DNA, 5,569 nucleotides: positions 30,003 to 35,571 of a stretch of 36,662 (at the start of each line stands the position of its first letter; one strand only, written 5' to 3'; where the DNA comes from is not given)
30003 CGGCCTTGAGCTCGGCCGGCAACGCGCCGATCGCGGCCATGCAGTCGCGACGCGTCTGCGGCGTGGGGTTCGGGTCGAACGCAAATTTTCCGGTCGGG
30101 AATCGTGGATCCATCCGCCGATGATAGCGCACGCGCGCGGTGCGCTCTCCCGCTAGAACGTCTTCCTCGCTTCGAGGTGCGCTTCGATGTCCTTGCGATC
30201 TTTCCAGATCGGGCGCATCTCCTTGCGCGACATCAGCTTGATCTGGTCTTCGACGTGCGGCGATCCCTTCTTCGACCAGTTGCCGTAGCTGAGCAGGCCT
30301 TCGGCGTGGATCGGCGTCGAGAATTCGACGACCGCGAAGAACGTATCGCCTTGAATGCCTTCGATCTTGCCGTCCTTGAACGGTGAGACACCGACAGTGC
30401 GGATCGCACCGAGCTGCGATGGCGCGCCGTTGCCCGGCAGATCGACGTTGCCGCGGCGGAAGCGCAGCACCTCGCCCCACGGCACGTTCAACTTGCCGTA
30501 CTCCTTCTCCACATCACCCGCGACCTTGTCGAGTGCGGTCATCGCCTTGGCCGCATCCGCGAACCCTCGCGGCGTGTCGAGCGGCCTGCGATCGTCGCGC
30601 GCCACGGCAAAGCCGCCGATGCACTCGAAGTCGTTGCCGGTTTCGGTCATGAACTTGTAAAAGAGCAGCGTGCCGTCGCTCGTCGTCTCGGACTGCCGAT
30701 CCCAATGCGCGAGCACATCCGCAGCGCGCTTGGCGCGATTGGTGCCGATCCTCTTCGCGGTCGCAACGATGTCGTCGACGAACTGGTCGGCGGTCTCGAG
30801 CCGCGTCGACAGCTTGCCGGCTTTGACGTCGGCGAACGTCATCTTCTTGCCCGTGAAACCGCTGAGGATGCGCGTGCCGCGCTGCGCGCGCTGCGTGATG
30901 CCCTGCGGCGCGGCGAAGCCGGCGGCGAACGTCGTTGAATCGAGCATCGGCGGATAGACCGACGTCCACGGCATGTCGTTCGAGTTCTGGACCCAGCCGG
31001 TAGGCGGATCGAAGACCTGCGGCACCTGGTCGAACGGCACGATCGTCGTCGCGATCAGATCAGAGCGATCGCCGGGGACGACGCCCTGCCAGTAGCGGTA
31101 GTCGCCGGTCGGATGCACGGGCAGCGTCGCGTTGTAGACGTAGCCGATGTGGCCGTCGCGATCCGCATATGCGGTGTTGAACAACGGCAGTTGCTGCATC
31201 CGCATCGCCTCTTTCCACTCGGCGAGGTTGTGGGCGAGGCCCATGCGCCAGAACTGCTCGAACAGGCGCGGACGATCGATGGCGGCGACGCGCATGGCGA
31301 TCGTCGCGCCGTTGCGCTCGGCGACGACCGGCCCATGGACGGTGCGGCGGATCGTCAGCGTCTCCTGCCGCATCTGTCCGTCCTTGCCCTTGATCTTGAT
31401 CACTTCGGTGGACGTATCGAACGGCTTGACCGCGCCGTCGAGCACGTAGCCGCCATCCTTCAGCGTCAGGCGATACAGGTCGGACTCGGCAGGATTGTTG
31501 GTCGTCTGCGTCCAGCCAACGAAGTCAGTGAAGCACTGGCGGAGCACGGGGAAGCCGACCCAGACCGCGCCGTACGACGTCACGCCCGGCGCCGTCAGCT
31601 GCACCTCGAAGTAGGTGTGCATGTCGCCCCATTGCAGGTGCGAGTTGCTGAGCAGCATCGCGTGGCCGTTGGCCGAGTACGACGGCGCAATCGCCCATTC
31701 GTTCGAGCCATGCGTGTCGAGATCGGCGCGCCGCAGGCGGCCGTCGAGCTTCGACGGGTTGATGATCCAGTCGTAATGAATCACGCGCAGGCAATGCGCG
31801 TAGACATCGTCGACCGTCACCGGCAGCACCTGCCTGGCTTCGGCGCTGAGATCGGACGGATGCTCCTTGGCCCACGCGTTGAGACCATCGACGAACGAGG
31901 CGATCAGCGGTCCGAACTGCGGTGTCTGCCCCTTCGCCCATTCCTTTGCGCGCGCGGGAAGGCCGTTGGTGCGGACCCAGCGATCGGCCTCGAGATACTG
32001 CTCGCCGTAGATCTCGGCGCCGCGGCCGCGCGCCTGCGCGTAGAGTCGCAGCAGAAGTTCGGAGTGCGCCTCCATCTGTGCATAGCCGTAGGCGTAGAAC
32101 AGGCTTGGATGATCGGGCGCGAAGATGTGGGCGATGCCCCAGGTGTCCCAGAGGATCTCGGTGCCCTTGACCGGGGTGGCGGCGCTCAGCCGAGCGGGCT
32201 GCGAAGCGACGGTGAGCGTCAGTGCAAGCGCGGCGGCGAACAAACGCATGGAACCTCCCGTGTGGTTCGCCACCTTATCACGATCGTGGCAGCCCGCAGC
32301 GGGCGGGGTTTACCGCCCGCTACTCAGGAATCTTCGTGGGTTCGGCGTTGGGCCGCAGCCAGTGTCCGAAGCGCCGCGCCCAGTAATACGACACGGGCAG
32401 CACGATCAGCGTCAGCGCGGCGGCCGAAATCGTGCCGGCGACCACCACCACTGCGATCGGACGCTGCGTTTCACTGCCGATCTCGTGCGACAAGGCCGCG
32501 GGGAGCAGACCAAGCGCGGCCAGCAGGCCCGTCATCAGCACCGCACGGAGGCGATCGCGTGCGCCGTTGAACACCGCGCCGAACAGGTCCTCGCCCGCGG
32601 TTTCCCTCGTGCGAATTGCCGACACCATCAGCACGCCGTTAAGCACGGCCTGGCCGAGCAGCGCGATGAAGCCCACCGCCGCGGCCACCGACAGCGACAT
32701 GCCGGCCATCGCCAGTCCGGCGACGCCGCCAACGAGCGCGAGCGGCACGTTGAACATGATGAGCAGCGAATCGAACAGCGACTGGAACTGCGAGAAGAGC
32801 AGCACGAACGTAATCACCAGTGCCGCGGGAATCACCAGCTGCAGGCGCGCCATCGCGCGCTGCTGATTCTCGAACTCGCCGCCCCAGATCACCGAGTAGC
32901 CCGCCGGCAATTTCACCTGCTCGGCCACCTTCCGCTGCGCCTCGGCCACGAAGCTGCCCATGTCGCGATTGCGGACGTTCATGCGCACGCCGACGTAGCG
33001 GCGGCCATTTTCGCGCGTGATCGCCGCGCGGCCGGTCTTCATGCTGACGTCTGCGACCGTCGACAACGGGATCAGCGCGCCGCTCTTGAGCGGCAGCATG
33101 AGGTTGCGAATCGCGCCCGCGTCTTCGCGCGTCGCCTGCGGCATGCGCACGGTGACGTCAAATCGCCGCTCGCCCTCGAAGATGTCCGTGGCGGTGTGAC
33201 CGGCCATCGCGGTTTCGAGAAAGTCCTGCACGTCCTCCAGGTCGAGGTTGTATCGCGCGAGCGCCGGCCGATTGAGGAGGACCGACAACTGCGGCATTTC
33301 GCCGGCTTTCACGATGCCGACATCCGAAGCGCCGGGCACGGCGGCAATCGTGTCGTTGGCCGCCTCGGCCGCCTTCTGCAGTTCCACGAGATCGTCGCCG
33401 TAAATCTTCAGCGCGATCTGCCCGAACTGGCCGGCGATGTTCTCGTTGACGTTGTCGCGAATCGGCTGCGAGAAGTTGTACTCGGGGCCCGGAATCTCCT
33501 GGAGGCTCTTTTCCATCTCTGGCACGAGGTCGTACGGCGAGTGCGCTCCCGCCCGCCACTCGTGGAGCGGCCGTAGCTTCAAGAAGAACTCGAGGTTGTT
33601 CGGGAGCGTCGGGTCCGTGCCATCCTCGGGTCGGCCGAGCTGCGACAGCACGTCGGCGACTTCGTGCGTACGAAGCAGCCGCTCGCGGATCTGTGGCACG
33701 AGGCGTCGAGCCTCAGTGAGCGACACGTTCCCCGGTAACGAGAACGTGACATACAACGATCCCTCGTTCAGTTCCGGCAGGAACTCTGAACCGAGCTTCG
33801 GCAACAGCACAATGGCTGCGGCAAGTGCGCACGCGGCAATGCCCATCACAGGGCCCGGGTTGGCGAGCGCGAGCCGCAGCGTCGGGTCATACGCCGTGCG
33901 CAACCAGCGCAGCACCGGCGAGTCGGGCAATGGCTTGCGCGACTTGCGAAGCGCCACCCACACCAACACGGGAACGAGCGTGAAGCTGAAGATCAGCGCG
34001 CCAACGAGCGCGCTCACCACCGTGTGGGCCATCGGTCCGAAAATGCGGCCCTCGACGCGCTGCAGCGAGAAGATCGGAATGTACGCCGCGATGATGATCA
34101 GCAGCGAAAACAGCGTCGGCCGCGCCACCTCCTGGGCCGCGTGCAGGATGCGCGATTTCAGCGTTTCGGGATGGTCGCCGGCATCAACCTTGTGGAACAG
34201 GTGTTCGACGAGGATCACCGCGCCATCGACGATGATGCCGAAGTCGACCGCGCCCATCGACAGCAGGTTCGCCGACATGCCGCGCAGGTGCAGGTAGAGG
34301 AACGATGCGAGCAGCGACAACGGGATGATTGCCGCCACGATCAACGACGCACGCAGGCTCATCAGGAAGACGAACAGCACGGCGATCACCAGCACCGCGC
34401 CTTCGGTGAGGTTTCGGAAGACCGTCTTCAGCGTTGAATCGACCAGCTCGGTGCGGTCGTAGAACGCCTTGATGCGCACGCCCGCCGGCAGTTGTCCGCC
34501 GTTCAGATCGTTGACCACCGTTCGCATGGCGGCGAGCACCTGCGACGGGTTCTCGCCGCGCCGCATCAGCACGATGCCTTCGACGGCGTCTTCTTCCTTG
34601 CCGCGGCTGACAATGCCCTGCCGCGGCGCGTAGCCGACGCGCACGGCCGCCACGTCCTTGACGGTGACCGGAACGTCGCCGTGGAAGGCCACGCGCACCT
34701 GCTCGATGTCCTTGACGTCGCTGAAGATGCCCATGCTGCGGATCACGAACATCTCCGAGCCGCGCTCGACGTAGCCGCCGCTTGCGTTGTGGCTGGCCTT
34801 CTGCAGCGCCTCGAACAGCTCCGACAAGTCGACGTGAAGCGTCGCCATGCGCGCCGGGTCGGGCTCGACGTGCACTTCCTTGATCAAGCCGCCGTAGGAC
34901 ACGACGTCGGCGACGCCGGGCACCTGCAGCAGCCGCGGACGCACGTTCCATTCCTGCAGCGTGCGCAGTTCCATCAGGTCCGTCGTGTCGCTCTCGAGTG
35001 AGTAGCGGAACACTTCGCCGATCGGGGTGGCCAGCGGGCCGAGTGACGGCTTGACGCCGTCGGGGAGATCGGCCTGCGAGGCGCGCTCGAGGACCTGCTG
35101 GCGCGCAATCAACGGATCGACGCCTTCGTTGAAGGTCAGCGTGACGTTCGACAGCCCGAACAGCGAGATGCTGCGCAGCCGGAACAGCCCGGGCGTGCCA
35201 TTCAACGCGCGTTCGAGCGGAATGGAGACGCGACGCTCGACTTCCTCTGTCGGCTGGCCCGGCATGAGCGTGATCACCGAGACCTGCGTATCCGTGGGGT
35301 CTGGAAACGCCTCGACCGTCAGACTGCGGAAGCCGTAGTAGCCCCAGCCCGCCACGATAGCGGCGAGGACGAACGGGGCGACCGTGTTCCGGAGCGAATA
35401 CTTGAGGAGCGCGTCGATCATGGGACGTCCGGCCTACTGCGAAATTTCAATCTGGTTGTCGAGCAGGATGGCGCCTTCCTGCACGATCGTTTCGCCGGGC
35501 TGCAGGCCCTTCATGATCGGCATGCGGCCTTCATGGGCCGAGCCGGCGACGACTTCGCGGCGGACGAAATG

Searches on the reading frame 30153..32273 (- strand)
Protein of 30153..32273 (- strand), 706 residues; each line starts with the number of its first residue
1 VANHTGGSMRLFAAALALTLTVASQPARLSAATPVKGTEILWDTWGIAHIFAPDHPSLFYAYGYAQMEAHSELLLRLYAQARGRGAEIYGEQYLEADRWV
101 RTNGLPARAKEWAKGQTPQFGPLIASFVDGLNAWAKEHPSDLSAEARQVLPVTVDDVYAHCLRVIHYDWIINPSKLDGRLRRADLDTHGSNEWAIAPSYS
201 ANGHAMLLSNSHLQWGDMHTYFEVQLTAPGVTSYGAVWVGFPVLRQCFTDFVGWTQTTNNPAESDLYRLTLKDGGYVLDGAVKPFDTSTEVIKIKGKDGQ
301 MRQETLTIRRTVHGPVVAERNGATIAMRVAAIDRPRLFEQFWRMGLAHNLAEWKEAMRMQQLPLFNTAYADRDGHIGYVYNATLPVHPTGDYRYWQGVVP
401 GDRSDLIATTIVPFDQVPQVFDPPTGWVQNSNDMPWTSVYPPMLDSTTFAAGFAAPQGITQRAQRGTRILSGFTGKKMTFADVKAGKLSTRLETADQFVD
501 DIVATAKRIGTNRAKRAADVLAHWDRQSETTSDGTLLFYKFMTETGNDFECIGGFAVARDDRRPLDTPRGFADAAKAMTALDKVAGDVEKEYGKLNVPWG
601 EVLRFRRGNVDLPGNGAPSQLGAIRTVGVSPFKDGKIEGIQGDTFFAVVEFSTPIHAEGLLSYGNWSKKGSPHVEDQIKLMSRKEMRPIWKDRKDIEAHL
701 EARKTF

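Call 9: search_protein_families(library=pfam, proteins=[window:30153-32273:-], max_evalue=0.0001)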
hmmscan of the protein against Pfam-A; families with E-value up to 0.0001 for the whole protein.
window:30153-32273:- (706 aa): 1 family
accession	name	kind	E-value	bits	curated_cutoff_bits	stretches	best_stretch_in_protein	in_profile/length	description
PF01804.23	Penicil_amidase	-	4.3e-118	396.6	21.3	1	39-698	3-675/675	Penicillin amidase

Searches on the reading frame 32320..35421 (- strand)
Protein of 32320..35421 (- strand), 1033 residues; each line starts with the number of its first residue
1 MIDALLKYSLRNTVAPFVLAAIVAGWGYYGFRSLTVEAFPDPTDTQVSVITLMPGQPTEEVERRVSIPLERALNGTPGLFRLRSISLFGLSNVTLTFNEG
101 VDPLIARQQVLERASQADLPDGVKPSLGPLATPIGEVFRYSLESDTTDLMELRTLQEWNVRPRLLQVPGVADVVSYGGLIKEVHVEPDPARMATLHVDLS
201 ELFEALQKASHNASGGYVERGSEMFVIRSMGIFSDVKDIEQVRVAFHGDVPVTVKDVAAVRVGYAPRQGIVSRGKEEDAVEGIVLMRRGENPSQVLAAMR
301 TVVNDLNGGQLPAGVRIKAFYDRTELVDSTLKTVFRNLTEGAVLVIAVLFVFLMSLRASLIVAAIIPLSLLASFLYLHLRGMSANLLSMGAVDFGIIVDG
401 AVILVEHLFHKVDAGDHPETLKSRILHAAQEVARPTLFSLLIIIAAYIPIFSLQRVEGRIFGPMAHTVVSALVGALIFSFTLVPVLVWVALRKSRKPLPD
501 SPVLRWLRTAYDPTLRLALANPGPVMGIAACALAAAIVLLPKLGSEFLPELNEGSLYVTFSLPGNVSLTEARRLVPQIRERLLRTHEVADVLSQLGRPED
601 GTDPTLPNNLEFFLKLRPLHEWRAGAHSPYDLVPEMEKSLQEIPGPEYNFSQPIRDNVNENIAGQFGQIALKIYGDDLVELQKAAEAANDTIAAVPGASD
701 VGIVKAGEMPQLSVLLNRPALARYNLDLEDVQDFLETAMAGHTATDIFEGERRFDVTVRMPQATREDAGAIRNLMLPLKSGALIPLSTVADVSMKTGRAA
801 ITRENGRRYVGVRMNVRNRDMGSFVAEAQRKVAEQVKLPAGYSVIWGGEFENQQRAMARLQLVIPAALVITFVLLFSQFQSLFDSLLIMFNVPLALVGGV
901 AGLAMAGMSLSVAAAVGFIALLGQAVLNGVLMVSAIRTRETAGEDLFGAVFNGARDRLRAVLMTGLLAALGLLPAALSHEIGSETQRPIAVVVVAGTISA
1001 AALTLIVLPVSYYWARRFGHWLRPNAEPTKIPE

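Call 9: search_protein_families(library=pfam, proteins=[window:32320-35421:-], max_evalue=0.0001)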
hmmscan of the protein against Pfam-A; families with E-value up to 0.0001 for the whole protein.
window:32320-35421:- (1033 aa): 1 family
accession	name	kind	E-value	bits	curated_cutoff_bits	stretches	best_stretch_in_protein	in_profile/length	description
PF00873.25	ACR_tran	-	4.9e-254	846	28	1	6-1014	2-1019/1021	AcrB/AcrD/AcrF family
